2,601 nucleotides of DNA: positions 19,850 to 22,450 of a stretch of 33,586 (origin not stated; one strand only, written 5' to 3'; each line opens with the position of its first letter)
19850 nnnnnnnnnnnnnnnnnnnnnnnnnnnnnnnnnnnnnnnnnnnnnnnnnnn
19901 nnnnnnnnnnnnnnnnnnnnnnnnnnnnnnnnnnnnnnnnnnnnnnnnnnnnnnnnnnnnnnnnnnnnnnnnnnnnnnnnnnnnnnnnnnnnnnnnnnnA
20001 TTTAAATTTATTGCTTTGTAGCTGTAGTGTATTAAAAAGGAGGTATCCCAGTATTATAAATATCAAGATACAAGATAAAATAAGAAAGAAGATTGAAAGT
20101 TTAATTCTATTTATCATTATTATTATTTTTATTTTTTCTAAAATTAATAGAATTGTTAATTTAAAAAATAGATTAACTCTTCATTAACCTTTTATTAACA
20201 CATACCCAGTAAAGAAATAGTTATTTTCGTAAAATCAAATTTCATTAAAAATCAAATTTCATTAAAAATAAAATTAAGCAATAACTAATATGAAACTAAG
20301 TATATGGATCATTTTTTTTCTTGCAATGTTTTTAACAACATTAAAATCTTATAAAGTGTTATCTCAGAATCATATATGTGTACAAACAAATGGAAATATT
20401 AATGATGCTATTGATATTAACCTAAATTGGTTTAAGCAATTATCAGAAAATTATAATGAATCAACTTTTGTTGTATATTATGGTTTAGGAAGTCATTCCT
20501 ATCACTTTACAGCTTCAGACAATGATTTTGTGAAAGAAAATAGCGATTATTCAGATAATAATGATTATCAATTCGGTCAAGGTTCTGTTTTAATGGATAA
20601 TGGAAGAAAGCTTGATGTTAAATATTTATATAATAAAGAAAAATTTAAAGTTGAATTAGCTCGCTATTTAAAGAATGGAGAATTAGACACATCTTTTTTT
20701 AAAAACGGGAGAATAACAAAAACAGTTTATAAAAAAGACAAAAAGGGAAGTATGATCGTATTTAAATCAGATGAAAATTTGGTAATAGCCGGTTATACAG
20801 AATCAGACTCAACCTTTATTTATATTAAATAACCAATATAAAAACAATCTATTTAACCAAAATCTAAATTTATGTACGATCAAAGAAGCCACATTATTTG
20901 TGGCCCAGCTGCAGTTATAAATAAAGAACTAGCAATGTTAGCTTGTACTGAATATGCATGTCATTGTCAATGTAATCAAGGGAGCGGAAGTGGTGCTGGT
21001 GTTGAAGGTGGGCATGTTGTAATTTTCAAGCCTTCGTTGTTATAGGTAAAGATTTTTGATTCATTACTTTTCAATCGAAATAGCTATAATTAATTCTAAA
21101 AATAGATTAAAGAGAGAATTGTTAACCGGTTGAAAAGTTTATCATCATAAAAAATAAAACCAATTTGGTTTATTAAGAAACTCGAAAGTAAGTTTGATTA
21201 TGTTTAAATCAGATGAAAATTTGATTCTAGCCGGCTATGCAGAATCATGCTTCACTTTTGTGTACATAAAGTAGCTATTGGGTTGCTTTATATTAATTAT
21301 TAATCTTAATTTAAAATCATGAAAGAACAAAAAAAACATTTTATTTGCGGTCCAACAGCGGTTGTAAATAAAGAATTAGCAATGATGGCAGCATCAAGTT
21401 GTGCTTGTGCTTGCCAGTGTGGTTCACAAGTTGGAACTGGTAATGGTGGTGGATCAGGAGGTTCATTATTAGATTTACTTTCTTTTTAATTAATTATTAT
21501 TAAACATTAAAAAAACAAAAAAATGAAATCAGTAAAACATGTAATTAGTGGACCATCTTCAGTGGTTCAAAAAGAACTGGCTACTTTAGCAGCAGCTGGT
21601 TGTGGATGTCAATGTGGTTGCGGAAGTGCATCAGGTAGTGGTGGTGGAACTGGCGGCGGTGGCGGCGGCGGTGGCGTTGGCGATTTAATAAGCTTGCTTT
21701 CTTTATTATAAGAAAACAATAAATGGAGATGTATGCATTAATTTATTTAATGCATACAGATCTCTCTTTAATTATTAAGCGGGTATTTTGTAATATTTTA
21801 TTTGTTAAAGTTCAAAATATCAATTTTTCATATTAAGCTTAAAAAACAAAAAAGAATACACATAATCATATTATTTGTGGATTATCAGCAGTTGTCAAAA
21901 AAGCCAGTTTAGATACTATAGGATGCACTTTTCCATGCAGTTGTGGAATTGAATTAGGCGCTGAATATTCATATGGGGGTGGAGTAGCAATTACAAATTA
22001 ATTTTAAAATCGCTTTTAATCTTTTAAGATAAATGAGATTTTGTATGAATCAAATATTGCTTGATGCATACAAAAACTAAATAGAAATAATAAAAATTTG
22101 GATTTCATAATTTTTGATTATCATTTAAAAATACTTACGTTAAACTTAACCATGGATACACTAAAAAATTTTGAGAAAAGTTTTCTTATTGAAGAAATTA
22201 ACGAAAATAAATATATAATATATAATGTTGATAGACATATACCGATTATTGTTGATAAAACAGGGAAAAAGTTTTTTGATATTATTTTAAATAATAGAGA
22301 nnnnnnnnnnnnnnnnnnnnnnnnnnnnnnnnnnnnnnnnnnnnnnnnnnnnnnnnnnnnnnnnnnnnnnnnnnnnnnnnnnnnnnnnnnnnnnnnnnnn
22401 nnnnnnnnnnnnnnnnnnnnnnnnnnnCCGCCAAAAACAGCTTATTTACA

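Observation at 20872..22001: Family of short Cys4/Gly-rich ORFs with a three-part design; two are invisible to the ORF track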

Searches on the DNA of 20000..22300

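Call 92: search_rna_families(source=window, start=20000, end=22300, threshold=evalue, max_evalue=1)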
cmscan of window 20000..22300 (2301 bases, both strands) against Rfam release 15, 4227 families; matches with E-value up to 1: 2.
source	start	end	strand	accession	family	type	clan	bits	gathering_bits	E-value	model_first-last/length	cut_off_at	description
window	22039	22076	-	RF00951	mir-1302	Gene; miRNA;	-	32.3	62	0.0065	1-52/52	no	mir-1302 microRNA precursor family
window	21673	21769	+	RF02397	sau-5971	Gene; sRNA;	-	24.1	90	0.24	1-96/96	no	Staphylococcus sRNA sau-5971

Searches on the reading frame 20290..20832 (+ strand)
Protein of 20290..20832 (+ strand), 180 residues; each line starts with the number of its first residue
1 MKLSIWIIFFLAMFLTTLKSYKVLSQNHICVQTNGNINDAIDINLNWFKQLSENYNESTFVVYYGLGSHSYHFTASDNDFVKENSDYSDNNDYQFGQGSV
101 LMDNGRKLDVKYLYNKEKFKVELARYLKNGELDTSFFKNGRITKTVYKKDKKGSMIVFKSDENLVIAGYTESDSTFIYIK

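Call 4: search_protein_families(library=ncbifam, proteins=[window:20290-20832:+], max_evalue=0.01)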
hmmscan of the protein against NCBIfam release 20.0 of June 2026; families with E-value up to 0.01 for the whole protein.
window:20290-20832:+ (180 aa): 1 family
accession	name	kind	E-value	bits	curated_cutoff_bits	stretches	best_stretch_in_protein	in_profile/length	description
TIGR02608.1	delta_60_rpt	domain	0.00011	22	76.5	0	120-142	28-50/55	delta-60 repeat domain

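Call 5: search_protein_families(library=pfam, proteins=[window:20290-20832:+], max_evalue=0.01)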
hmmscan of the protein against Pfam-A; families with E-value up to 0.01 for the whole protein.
window:20290-20832:+ (180 aa): 1 family
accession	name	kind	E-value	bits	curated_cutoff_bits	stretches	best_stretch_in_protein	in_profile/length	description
PF17164.10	DUF5122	-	0.006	17.3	27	0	123-136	23-36/36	Domain of unknown function (DUF5122) beta-propeller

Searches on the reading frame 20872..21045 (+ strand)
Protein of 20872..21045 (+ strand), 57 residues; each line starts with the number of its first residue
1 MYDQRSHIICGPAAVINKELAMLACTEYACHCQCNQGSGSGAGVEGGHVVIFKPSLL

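Call 4: search_protein_families(library=ncbifam, proteins=[window:20872-21045:+], max_evalue=0.01)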
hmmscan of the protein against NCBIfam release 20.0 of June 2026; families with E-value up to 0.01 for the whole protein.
window:20872-21045:+ (57 aa): 1 family
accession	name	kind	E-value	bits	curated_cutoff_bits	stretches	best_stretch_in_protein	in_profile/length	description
NF035954.1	ocin_CA_C0660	subfamily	0.0093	16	60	0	16-40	7-30/64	CA_C0660 family putative sactipeptide bacteriocin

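Call 5: search_protein_families(library=pfam, proteins=[window:20872-21045:+], max_evalue=0.01)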
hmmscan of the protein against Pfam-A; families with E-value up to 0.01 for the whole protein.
window:20872-21045:+ (57 aa): 0 families

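Call 89: search_protein_families(library=ncbifam, proteins=[window:20872-21045:+], max_evalue=10)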
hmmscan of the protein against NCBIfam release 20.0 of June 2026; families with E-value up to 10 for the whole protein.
window:20872-21045:+ (57 aa): 2 families
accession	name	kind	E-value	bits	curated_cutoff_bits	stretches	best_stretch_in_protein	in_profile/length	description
NF035954.1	ocin_CA_C0660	subfamily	0.0093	16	60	1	16-40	7-30/64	CA_C0660 family putative sactipeptide bacteriocin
NF045558.1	StsA_sacti_RiPP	equivalog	0.043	13.8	42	1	27-43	19-35/38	StsA family sactipeptide RiPP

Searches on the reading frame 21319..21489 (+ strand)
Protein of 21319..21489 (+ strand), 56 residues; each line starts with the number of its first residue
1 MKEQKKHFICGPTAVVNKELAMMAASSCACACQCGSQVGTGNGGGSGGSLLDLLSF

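Call 4: search_protein_families(library=ncbifam, proteins=[window:21319-21489:+], max_evalue=0.01)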
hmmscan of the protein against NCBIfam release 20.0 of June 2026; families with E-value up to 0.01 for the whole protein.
window:21319-21489:+ (56 aa): 0 families

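Call 5: search_protein_families(library=pfam, proteins=[window:21319-21489:+], max_evalue=0.01)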
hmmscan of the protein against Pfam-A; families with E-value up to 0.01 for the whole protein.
window:21319-21489:+ (56 aa): 0 families

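Call 10: find_homologous_proteins(query=A2, max_evalue=0.01)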
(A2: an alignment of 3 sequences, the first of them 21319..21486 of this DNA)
Query A2 (3 sequences) (56 aa, profile of the alignment): 3 proteins with E <= 0.01 among 36 candidates.
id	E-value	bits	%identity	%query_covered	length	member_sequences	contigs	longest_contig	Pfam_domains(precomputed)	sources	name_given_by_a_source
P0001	5.1e-31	124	54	86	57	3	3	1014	-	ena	-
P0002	7.2e-29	117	100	100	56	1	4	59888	-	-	-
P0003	9.0e-22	95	60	45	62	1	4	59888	-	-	-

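Call 13: find_encoding_contigs(protein=P0002, flank=10000, max_places=10)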
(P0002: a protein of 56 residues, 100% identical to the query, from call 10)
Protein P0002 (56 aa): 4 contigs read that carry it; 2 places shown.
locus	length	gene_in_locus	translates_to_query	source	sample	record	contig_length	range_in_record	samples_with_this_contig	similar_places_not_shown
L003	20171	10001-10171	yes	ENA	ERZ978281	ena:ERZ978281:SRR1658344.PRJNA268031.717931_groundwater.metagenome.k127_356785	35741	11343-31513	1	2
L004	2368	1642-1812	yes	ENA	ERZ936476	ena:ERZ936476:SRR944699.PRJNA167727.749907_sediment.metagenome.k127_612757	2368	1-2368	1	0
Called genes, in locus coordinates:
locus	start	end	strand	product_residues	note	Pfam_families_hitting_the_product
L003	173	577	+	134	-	PF00072:Response_reg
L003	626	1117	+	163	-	PF01584:CheW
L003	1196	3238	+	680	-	PF13682:CZB, PF00672:HAMP (weak), PF00015:MCPsignal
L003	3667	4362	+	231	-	-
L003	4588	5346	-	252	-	PF19420:DDAH_eukar, PF02274:ADI (faint)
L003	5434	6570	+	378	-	PF00144:Beta-lactamase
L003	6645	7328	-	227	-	PF00072:Response_reg, PF00486:Trans_reg_C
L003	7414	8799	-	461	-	PF00512:HisKA, PF02518:HATPase_c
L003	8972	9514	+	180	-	-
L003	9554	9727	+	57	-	-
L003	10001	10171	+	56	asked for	-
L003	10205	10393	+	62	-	-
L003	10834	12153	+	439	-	PF13353:Fer4_12 (weak), PF04055:Radical_SAM, PF13186:SPASM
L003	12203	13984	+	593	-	PF00664:ABC_membrane, PF02463:SMC_N (faint), PF00005:ABC_tran, PF13304:AAA_21 (faint)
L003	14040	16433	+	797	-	PF12704:MacB_PCD, PF02687:FtsX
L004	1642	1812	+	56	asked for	-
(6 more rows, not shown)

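Call 14: find_encoding_contigs(protein=P0001, flank=10000, max_places=10)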
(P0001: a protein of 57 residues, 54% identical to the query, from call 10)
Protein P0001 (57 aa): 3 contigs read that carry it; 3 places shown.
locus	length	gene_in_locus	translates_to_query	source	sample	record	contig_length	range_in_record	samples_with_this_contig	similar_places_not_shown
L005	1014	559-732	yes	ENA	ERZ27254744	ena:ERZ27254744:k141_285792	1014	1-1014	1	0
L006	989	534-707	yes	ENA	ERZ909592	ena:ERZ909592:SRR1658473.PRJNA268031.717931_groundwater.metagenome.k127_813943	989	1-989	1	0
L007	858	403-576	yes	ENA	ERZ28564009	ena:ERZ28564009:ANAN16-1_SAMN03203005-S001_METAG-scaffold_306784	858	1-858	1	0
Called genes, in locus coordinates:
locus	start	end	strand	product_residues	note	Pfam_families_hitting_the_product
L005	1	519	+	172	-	?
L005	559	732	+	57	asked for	-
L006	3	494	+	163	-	?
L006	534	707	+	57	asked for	-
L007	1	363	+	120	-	?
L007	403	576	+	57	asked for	-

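Call 41: find_homologous_proteins(query=A5, max_evalue=1)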
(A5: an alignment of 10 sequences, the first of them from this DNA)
Query A5 (10 sequences) (56 aa, profile of the alignment): 13 proteins with E <= 1 among 8000 candidates.
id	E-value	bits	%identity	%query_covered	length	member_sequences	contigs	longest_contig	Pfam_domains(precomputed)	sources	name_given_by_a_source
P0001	3.9e-21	92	54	86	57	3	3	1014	-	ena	-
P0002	5.3e-21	92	100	100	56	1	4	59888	-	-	-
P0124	5.9e-18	82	63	54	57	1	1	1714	-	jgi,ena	-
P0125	4.0e-17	80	63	98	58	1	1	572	-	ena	-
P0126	4.0e-17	80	38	38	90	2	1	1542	-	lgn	-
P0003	1.3e-15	75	60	45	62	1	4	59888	-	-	-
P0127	1.1e-14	72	-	-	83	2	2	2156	-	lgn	-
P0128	8.1e-10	56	-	-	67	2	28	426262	-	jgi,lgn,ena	-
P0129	9.5e-6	43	-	-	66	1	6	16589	-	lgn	-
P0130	2.0e-5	42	83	11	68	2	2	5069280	-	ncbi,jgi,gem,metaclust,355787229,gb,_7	jgi:hypothetical protein|metaclust:\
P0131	1.8e-3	36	27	46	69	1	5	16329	-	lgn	-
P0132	9.1e-2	30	-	-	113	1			-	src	-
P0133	1.2e-1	30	-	-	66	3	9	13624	-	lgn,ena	-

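Call 54: search_protein_representatives(alignment_id=A6)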
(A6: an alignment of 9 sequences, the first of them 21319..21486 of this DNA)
Query: 9 sequences, 57 profile positions. Proteins with E-value up to 0.001 (for the whole library): 18; up to 1e-10: 6; up to 1e-30: 0. The best 18 are listed.
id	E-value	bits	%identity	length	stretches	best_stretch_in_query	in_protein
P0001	4.1e-22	94.2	-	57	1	1-57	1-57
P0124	7.9e-18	80.4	-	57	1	4-57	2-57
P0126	1.4e-17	79.7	-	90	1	4-57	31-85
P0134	1.2e-15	73.5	-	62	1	1-57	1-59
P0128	8.7e-13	64.3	-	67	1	4-48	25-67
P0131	9.6e-13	64.2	-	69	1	4-48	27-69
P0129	2.2e-09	53.4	-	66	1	5-48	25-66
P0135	2.0e-08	50.3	-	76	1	4-48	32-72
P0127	4.2e-08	49.3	-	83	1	4-52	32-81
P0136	4.4e-07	46.0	-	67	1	4-48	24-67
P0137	3.0e-06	43.3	-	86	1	4-47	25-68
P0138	8.9e-06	41.8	-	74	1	4-45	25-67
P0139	1.6e-05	41.1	-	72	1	5-48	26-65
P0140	1.1e-04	38.3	-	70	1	5-47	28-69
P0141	2.7e-04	37.1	-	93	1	5-49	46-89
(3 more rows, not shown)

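Call 66: find_encoding_contigs(protein=P0134, flank=10000, max_places=4)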
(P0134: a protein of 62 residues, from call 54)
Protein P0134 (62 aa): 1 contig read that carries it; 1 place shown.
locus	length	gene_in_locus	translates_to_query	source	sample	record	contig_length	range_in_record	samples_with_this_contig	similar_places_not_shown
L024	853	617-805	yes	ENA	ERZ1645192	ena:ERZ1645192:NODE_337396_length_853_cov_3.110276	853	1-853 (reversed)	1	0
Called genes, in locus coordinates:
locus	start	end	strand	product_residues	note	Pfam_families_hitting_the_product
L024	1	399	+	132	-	?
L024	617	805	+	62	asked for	-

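Call 89: search_protein_families(library=ncbifam, proteins=[window:21319-21489:+, P0126, P0128, P0130, P0134], max_evalue=10)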
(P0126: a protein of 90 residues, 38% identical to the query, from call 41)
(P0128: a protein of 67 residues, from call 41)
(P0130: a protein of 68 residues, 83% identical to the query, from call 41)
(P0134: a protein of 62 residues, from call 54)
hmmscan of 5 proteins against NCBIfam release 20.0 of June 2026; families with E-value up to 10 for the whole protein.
window:21319-21489:+ (56 aa): 0 families

P0126 (90 aa): 4 families
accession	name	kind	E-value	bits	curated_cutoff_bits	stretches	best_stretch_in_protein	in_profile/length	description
NF033222.2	listolys_S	subfamily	0.033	14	33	1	42-66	15-39/47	listeriolysin S family TOMM bacteriocin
TIGR01978.1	sufC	equivalog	0.037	13.4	212.8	1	3-46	14-57/243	Fe-S cluster assembly ATPase SufC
NF047798.1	leader_Chryseo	domain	0.25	11.6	23.5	1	10-23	5-18/18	bacteriocin-like protein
NF038033.1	FEA1_rel_lipo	equivalog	0.35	9.5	250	1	53-74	30-51/406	FEA1-related lipoprotein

P0128 (67 aa): 1 family
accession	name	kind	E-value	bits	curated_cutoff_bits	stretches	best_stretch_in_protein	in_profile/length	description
NF045558.1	StsA_sacti_RiPP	equivalog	1.4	9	42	1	48-64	19-35/38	StsA family sactipeptide RiPP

P0130 (68 aa): 2 families
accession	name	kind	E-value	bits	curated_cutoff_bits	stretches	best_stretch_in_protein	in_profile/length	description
NF047640.1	gliding_AgmC_N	equivalog_domain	0.0053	15.7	275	1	9-67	338-395/412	adventurous gliding motility protein AgmC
NF040489.1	variant_MftA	exception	0.085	13.2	30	1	36-45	12-21/23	variant-type mycofactocin precursor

P0134 (62 aa): 1 family
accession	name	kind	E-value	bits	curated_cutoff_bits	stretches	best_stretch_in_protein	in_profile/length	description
NF038033.1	FEA1_rel_lipo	equivalog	0.83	8.3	250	1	20-52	23-55/406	FEA1-related lipoprotein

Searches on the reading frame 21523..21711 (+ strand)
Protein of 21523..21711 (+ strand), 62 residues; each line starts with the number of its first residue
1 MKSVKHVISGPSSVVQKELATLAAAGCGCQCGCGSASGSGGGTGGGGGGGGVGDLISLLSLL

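Call 4: search_protein_families(library=ncbifam, proteins=[window:21523-21711:+], max_evalue=0.01)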
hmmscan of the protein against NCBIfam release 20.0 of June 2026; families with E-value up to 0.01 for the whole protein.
window:21523-21711:+ (62 aa): 0 families

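Call 5: search_protein_families(library=pfam, proteins=[window:21523-21711:+], max_evalue=0.01)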
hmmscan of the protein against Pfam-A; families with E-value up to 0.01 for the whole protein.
window:21523-21711:+ (62 aa): 0 families

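Call 89: search_protein_families(library=ncbifam, proteins=[window:21523-21711:+], max_evalue=10)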
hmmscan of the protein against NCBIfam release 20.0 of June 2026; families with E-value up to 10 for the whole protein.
window:21523-21711:+ (62 aa): 1 family
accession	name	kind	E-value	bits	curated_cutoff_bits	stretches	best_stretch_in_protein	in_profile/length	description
TIGR00718.1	sda_alpha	equivalog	0.42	9.6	243.2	1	14-39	151-176/300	L-serine ammonia-lyase, iron-sulfur-dependent, subunit alpha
